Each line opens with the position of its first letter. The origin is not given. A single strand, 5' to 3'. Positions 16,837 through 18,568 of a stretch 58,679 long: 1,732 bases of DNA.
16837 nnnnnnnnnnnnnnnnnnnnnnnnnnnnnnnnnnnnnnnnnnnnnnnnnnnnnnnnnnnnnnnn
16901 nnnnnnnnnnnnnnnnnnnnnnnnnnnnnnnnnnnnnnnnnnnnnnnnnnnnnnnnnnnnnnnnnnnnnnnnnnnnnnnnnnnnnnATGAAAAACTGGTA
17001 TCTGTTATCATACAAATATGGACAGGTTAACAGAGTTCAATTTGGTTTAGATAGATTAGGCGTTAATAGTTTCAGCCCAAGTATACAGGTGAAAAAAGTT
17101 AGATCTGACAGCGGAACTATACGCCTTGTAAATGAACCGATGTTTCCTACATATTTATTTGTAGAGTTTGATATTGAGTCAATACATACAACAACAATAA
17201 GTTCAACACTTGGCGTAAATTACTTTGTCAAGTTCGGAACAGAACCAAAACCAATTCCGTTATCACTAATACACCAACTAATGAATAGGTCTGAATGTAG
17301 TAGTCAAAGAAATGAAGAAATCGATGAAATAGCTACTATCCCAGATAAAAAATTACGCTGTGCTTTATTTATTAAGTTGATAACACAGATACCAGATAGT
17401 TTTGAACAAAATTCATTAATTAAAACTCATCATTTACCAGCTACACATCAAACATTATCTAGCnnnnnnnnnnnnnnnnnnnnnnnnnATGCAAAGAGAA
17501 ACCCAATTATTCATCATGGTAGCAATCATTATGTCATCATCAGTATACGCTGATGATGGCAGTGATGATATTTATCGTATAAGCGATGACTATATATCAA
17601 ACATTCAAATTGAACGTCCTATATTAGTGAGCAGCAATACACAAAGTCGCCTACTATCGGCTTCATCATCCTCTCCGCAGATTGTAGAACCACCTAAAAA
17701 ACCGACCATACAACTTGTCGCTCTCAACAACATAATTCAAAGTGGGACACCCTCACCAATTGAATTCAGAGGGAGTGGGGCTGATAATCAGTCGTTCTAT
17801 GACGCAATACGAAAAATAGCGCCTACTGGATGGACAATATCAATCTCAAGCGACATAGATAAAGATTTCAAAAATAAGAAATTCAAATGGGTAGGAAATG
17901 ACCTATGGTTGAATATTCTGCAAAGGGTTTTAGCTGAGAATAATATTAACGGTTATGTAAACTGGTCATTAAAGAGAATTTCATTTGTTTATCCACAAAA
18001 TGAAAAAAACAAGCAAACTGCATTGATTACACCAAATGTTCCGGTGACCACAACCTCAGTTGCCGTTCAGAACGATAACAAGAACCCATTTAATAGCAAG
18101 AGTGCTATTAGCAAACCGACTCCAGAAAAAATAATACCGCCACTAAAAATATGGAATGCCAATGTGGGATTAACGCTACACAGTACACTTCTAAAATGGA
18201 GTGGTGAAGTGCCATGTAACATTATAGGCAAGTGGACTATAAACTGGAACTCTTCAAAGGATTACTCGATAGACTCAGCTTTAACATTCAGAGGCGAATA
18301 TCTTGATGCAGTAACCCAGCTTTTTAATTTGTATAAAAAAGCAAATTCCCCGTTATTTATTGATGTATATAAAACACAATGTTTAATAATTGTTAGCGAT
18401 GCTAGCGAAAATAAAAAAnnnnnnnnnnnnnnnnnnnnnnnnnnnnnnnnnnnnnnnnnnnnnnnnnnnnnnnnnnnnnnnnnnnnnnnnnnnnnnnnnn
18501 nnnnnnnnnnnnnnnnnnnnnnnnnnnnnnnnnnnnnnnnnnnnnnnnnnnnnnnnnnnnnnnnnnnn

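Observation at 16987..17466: Plasmid-encoded RfaH paralogue with a replaced C-terminal domain, directly upstream of the type IVb pilus operon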

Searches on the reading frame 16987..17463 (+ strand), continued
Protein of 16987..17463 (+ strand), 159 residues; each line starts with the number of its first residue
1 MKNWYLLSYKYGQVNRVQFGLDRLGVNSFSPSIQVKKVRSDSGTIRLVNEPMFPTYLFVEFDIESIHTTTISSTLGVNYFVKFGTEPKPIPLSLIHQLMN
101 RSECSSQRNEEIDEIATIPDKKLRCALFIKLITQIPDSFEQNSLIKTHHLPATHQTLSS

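Call 97: predict_structure(alignment_id=A4)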
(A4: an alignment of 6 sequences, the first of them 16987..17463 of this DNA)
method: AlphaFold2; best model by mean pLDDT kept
length: 159 residues; sequences in the alignment: 6
mean_pLDDT: 43.5   pTM: 0.27
mean pLDDT of the five models: 43.5, 39.9, 38.5, 37.7, 37.2
residues with pLDDT >= 90: 0; 70-90: 6; 50-70: 33; < 50: 120
segments of 3 or more residues with pLDDT < 50: 1-35, 50-103, 121-126, 136-159
pLDDT, mean of each block of 10 residues (from residue 1): 37 35 35 53 63 42 36 31 34 42 55 65 49 48 34 37
secondary structure, 60 per line:
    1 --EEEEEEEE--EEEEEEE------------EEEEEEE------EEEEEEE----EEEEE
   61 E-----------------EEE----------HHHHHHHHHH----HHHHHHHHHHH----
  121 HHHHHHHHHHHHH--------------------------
elements in order: E3-10 E13-19 E32-38 E45-51 E56-61 E79-81 H92-101 H106-116 H121-133

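Call 99: search_protein_families(library=pfam, proteins=[L008:1498-2004:+, L134:2501-2980:+, L131:2501-2989:+], max_evalue=10)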
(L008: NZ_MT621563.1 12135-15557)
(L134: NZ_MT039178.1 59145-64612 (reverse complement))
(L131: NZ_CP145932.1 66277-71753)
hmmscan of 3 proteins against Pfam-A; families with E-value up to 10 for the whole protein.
L008:1498-2004:+ (169 aa): 1 family
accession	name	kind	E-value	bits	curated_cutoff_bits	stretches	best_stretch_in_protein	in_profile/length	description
PF02357.24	NusG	-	4.7e-17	62.7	22.2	1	1-98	1-92/93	Transcription termination factor nusG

L134:2501-2980:+ (160 aa): 1 family
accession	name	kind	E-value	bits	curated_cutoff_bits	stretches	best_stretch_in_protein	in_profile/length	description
PF02357.24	NusG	-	1.1e-11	45.5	22.2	1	3-101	2-92/93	Transcription termination factor nusG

L131:2501-2989:+ (163 aa): 2 families
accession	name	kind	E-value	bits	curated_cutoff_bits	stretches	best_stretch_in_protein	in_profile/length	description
PF02357.24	NusG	-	1.6e-19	70.6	22.2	1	3-95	2-91/93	Transcription termination factor nusG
PF02699.20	YajC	-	0.17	12.2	28.2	1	103-130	29-55/78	Preprotein translocase subunit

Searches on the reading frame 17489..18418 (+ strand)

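Call 92: search_protein_families(library=pfam, proteins=[window:17489-18418:+], max_evalue=0.001)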
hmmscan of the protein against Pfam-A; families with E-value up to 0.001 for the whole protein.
window:17489-18418:+ (310 aa): 1 family
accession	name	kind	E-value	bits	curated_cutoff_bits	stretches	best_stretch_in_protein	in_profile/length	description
PF10671.14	TcpQ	-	2.5e-13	50.4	27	1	221-304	2-79/80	Toxin co-regulated pilus biosynthesis protein Q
